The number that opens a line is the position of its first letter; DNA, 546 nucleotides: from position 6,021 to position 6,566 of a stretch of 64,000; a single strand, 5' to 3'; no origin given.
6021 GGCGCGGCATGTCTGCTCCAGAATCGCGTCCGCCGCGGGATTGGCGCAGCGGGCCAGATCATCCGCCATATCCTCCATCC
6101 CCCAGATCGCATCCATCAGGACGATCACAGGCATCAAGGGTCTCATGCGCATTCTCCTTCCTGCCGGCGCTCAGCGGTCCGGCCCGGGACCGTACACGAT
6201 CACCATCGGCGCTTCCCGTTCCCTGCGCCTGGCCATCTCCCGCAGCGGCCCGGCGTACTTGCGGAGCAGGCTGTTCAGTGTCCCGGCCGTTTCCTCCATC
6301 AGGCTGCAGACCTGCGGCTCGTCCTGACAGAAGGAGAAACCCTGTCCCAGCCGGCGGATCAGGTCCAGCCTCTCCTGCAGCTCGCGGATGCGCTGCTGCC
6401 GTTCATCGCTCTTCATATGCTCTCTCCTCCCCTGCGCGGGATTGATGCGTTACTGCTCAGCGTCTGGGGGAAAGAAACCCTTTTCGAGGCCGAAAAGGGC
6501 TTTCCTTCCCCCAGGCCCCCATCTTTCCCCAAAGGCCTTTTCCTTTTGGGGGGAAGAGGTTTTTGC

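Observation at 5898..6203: The conserved core contains an X-Tyr-Gly (V-Y-G) motif, suggesting testable chemistry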

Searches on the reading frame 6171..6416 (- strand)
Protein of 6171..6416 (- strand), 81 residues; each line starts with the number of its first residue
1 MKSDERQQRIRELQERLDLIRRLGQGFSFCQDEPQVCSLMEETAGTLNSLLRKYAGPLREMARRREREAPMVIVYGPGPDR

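Call 3: search_protein_families(library=ncbifam, proteins=[window:6171-6416:-], max_evalue=1)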
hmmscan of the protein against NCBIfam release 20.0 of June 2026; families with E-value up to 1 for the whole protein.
window:6171-6416:- (81 aa): 1 family
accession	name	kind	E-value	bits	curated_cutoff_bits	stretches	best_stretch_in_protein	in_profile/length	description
NF009190.0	PRK12538.1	equivalog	0.052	13.2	303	1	22-69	177-226/233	RNA polymerase sigma factor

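Call 4: search_protein_families(library=pfam, proteins=[window:6171-6416:-], max_evalue=1)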
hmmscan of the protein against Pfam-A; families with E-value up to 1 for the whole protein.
window:6171-6416:- (81 aa): 1 family
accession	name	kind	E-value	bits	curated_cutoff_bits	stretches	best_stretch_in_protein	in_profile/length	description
PF23854.1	DUF7217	-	0.23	11.6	29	1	7-53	84-130/238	Domain of unknown function (DUF7217)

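Call 42: find_homologous_proteins(query=window:6174-6416:-, max_evalue=10)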
Query seq(81 aa) (81 aa): 1 proteins with E <= 10 among 1 candidates.
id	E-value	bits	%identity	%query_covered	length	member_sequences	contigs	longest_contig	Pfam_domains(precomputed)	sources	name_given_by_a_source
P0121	2.2e-43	163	96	100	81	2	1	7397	-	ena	-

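Call 63: predict_structure(alignment_id=A3)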
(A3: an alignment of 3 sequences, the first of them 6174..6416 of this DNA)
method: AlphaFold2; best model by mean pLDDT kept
length: 81 residues; sequences in the alignment: 3
mean_pLDDT: 71.9   pTM: 0.36
mean pLDDT of the five models: 71.9, 66.7, 66.2, 66.0, 62.9
residues with pLDDT >= 90: 0; 70-90: 53; 50-70: 19; < 50: 9
segments of 3 or more residues with pLDDT < 50: 73-81
pLDDT, mean of each block of 10 residues (from residue 1): 80 83 66 74 82 80 66 48 40
secondary structure, 60 per line:
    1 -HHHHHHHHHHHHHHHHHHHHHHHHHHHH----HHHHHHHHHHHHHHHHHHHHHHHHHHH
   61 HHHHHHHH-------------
elements in order: H2-29 H34-68

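Call 65: search_protein_representatives(alignment_id=A3)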
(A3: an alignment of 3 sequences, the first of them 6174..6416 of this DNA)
Query: 3 sequences, 81 profile positions. Proteins with E-value up to 0.001 (for the whole library): 6; up to 1e-10: 3; up to 1e-30: 1. The best 6 are listed.
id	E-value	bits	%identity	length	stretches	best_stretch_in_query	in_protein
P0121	3.3e-45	168.0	-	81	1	1-81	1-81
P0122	7.2e-27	109.3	-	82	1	10-81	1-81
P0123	9.5e-15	70.4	-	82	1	1-81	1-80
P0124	1.4e-09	53.8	-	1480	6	25-56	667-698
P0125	1.7e-08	50.3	-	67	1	20-80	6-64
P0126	8.6e-04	35.3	-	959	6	17-43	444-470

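Call 67: find_encoding_contigs(protein=P0123, flank=4000, max_places=4)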
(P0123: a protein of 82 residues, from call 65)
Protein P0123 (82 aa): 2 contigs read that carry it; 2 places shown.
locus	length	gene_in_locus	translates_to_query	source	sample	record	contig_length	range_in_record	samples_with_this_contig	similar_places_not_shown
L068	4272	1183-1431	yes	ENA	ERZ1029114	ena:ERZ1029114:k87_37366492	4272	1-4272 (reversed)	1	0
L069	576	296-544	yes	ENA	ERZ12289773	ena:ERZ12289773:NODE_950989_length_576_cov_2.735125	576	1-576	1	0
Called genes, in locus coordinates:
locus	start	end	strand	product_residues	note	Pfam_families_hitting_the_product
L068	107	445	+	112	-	PF15731:MqsA_antitoxin (weak), PF13560:HTH_31, PF01381:HTH_3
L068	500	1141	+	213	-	PF06114:Peptidase_M78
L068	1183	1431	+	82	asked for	-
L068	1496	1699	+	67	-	-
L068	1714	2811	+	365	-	PF04055:Radical_SAM, PF13186:SPASM (weak)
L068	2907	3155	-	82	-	PF01476:LysM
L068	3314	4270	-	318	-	?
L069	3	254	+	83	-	?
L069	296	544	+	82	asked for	-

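Call 68: find_encoding_contigs(protein=P0125, flank=4000, max_places=4)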
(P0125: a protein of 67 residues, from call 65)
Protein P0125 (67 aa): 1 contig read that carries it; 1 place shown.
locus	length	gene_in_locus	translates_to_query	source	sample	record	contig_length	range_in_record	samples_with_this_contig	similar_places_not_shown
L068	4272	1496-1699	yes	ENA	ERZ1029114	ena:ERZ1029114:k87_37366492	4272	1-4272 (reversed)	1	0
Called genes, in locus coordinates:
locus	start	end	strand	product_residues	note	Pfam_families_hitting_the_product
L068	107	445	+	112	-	PF15731:MqsA_antitoxin (weak), PF13560:HTH_31, PF01381:HTH_3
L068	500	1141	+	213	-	PF06114:Peptidase_M78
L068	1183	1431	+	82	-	-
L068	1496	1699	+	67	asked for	-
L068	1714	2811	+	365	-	PF04055:Radical_SAM, PF13186:SPASM (weak)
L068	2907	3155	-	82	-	PF01476:LysM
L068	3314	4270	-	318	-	?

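Call 72: search_protein_families(library=padloc, proteins=[window:6174-6416:-], max_evalue=0.01)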
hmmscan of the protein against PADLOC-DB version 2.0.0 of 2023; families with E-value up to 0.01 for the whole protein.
window:6174-6416:- (81 aa): 0 families

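Call 73: search_protein_families(library=phrogs, proteins=[window:6174-6416:-], max_evalue=0.01)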
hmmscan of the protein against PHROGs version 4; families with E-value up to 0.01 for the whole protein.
window:6174-6416:- (81 aa): 0 families

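Call 82: search_protein_families(library=ncbifam, proteins=[L068:1714-2808:+], max_evalue=1e-10)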
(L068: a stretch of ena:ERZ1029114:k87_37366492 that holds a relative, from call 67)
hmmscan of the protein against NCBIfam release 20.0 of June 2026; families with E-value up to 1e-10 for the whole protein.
L068:1714-2808:+ (365 aa): 46 families (the best 25 are shown)
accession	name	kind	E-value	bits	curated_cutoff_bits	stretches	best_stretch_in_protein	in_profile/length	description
TIGR04133.1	rSAM_w_lipo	hypoth_equivalog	4e-82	275.9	425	1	16-346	11-339/350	TIGR04133 family radical SAM/SPASM protein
TIGR03962.1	mycofact_rSAM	equivalog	5.3e-41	140.9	265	1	32-337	15-312/339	mycofactocin radical SAM maturase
TIGR04545.1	rSAM_ahbD_hemeb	equivalog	9.4e-41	140.4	500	1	34-339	5-319/339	heme b synthase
TIGR04051.1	rSAM_NirJ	equivalog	8.9e-35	120.3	515.45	1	34-216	7-185/354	heme d1 biosynthesis radical SAM protein NirJ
TIGR04053.2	TIGR04053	equivalog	2.9e-33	115.6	395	1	31-237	10-214/366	TIGR04053 family radical SAM/SPASM domain-containing protein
TIGR04103.1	rSAM_nif11_3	equivalog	3.5e-33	114.8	725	1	27-299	3-279/412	nif11-class peptide radical SAM maturase 3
TIGR04055.1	rSAM_NirJ2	equivalog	1.9e-32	113.1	500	1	36-341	7-307/326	putative heme d1 biosynthesis radical SAM protein NirJ2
NF045574.1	sacti_mat_StsB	exception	1.9e-30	106.1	625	1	20-336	87-393/466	StsB family radical SAM/SPASM domain sactipeptide maturase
TIGR04347.1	pseudo_SAM_Halo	equivalog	2.3e-30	106.1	525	1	33-228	42-233/390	TIGR04347 family pseudo-SAM/SPASM protein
TIGR04054.1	rSAM_NirJ1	equivalog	6.7e-29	100.7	650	1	34-228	41-231/387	putative heme d1 biosynthesis radical SAM protein NirJ1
TIGR04303.1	GeoRSP_rSAM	equivalog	5.5e-28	98.5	400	1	36-336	12-304/325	GeoRSP system radical SAM/SPASM protein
TIGR04546.1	rSAM_ahbC_deAc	equivalog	6.8e-28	97.5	650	1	34-201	44-207/390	12,18-didecarboxysiroheme deacetylase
TIGR04340.1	rSAM_ACGX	hypoth_equivalog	1.9e-25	89.9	400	1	33-230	7-202/341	radical SAM/SPASM domain protein, ACGX system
TIGR04250.1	SCM_rSAM_ScmE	equivalog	2.7e-24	85.8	400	1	33-195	7-167/358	SynChlorMet cassette radical SAM/SPASM protein ScmE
TIGR04251.1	SCM_rSAM_ScmF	equivalog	4.6e-24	85.5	400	1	28-213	3-188/353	SynChlorMet cassette radical SAM/SPASM protein ScmF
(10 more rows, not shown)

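Call 89: search_protein_families(library=pfam, proteins=[L068:107-442:+, L068:500-1138:+, P0123, P0125], max_evalue=0.01)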
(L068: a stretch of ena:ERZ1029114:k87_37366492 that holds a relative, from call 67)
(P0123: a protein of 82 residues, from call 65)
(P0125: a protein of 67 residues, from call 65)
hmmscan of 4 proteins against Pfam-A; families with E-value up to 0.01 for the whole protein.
L068:107-442:+ (112 aa): 5 families
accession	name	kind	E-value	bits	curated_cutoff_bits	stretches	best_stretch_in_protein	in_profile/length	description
PF01381.28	HTH_3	-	9.5e-15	54.8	23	1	9-62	1-54/55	Helix-turn-helix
PF13560.12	HTH_31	-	2.5e-11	44.1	27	1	7-59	4-57/64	Helix-turn-helix domain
PF15731.11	MqsA_antitoxin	-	6.3e-06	26.8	30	1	6-53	71-118/131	Antitoxin component of bacterial toxin-antitoxin system, MqsA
PF13443.12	HTH_26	-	2.9e-05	24.6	22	1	8-61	1-55/63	Cro/C1-type HTH DNA-binding domain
PF12844.13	HTH_19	-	0.00058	20.2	30.2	1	7-62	2-57/64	Helix-turn-helix domain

L068:500-1138:+ (213 aa): 1 family
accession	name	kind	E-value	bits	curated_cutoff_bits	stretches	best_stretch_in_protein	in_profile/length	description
PF06114.19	Peptidase_M78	-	5.4e-13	49.3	22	1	77-164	27-120/123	IrrE N-terminal-like domain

P0123 (82 aa): 0 families

P0125 (67 aa): 0 families
